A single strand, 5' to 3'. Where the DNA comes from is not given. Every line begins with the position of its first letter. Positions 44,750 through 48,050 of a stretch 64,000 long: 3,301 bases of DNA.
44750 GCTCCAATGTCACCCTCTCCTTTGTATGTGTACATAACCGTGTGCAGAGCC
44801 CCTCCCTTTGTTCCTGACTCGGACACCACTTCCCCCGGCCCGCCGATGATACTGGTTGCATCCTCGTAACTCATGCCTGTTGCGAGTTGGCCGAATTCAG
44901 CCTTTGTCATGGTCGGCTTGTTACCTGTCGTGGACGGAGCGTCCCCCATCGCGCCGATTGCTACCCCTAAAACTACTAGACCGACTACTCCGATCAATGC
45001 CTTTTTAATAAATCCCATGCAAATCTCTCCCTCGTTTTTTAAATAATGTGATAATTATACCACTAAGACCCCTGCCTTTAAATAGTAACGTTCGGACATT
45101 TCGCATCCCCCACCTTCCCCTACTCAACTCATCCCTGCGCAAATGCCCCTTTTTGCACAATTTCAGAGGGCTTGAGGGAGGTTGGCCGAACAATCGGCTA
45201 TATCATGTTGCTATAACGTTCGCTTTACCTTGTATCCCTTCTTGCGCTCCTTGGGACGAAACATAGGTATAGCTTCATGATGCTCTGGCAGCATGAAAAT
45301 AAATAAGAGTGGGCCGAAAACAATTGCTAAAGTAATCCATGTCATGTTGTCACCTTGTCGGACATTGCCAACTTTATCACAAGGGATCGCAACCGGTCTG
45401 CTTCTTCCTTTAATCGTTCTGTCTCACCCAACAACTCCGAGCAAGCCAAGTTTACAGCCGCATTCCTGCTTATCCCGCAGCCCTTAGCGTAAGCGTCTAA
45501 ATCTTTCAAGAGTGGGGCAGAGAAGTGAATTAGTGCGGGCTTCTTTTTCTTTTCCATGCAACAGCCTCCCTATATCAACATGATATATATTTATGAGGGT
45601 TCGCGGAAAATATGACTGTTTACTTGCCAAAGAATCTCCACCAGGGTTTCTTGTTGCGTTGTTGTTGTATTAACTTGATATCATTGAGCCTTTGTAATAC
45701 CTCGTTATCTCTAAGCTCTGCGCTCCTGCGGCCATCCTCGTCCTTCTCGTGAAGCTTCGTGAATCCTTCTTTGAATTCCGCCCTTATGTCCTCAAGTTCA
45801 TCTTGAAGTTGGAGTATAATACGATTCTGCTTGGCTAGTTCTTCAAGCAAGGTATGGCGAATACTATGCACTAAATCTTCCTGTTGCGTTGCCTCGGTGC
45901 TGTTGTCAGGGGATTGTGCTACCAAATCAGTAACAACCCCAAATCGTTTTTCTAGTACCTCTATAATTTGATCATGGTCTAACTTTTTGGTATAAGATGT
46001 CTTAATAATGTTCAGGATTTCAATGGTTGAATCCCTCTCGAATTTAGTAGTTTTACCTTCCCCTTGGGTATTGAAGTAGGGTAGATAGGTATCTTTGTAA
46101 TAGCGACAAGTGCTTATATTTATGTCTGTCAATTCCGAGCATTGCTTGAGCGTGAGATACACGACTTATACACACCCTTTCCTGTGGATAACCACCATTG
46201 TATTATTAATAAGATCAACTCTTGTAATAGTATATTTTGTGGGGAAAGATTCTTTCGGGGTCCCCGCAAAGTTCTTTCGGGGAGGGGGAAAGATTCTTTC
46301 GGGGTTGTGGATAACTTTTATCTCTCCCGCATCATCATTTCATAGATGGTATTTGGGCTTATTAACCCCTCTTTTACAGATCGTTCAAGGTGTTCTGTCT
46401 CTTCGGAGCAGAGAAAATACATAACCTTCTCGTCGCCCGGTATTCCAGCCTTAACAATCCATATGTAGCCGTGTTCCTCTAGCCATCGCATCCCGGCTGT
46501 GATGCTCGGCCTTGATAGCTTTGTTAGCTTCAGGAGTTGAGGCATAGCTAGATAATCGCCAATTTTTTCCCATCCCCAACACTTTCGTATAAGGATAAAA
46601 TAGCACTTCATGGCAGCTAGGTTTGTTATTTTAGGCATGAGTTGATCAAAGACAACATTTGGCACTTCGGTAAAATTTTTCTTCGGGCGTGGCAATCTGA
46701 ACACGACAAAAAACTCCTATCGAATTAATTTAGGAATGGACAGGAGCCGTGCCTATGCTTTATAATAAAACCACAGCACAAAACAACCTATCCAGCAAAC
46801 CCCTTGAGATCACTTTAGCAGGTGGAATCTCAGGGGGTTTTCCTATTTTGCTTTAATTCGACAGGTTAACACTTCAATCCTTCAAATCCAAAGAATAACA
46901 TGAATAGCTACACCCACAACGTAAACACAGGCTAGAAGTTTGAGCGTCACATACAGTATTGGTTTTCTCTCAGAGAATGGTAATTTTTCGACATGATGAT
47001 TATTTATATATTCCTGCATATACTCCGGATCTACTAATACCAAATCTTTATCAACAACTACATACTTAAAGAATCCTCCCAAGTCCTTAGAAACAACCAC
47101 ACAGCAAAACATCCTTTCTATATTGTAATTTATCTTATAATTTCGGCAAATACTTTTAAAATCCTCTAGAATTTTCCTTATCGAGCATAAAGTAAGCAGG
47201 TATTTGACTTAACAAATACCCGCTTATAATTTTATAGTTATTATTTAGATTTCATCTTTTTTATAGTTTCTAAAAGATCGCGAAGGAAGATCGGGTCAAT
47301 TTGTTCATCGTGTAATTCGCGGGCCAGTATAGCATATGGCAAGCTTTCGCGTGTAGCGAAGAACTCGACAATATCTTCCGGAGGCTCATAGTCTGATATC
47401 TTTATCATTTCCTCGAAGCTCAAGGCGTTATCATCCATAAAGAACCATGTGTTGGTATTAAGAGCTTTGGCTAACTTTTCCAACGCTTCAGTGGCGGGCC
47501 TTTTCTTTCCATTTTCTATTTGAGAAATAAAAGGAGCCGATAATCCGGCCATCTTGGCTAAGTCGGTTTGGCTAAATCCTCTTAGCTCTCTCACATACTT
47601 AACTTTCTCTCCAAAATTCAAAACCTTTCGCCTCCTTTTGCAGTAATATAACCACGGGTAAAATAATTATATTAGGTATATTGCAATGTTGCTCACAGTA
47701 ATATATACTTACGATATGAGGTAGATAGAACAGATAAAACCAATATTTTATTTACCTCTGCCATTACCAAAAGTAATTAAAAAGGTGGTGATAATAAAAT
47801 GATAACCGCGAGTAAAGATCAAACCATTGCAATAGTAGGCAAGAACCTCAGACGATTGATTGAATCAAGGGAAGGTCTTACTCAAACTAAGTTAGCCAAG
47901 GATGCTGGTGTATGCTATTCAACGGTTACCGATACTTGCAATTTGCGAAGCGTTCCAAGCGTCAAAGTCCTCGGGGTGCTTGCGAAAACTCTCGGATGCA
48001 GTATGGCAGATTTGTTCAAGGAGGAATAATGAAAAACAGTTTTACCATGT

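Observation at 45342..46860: Plasmid replicon in place of the integrase: a probable phage-plasmid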

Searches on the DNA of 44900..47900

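Call 57: search_rna_families(source=window, start=44900, end=47900, threshold=evalue, max_evalue=1)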
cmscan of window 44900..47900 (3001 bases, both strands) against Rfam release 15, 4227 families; matches with E-value up to 1: 1.
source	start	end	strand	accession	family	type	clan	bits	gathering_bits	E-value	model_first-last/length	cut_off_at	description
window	45911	45950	-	RF02129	GNAS-AS1_3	Gene; lncRNA;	-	17.7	42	0.63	1-38/38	no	GNAS antisense RNA 1 conserved region 3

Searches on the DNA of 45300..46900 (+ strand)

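Call 10: search_dna_similar(query=window:45300-46900:+, collection=phages, mode=distant, max_rows=20)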
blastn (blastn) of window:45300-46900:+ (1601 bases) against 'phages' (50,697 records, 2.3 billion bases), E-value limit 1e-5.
No match.

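Call 11: search_dna_similar(query=window:45300-46900:+, collection=plasmids, mode=distant, max_rows=20)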
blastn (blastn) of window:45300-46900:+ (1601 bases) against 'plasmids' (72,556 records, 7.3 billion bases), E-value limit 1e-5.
No match.

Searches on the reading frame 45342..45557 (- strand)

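Call 5: search_protein_families(library=pfam, proteins=[window:45342-45557:-], max_evalue=0.1)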
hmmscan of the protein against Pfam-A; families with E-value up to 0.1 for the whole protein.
window:45342-45557:- (71 aa): 0 families

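Call 6: search_protein_families(library=phrogs, proteins=[window:45342-45557:-], max_evalue=0.01)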
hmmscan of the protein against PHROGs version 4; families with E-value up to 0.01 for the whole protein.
window:45342-45557:- (71 aa): 1 family
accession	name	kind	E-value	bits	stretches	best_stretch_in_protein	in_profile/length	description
phrog_18157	-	transcription regulation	2.7e-06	29.2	1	3-48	47-92/93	transcriptional repressor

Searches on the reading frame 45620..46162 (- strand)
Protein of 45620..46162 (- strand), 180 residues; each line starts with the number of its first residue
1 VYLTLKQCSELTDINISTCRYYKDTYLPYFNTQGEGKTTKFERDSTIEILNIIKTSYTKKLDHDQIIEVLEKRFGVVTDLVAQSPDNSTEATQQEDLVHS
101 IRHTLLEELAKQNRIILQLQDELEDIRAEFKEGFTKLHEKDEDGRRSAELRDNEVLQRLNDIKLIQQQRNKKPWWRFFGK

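Call 5: search_protein_families(library=pfam, proteins=[window:45620-46162:-], max_evalue=0.1)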
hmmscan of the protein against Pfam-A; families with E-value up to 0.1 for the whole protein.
window:45620-46162:- (180 aa): 1 family
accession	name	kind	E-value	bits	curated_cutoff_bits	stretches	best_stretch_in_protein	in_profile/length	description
PF09920.14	DUF2150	-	0.039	14.4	28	1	40-142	36-132/189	Uncharacterized protein conserved in archaea (DUF2150)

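Call 6: search_protein_families(library=phrogs, proteins=[window:45620-46162:-], max_evalue=0.01)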
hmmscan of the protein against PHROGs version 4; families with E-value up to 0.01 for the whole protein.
window:45620-46162:- (180 aa): 2 families
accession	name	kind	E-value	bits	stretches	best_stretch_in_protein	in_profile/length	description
phrog_3470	-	unknown function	1.4e-06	29.5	1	62-178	68-192/193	-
phrog_20864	-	unknown function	0.002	18.5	1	6-115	25-134/239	-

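Call 62: find_homologous_proteins(query=window:45620-46162:-, max_evalue=0.001)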
Query window:45620-46162:- (180 aa): 19 proteins with E <= 0.001 among 110 candidates.
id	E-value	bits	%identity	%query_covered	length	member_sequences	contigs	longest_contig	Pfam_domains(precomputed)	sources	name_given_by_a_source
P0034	3.0e-113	394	100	100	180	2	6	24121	-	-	-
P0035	3.8e-83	296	75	98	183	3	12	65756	-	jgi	-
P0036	2.7e-78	280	73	100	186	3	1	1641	-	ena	-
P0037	8.7e-72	259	73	100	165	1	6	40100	-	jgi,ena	-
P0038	5.8e-70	253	68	100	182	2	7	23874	-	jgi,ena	-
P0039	4.7e-67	243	63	100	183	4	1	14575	-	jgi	-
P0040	9.6e-67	242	67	98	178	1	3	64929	-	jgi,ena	-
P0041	2.0e-60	222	60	100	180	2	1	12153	-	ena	-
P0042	4.3e-58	214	62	98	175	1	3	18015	-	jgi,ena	-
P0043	9.2e-53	197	55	100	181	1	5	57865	-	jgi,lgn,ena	-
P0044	4.3e-52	195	57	100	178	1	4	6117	-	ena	-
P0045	4.9e-50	188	54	100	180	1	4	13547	-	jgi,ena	-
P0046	6.4e-50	187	54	100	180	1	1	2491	-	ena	-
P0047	7.7e-49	184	54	100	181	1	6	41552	-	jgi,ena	-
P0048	4.2e-48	182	54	98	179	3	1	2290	-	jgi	-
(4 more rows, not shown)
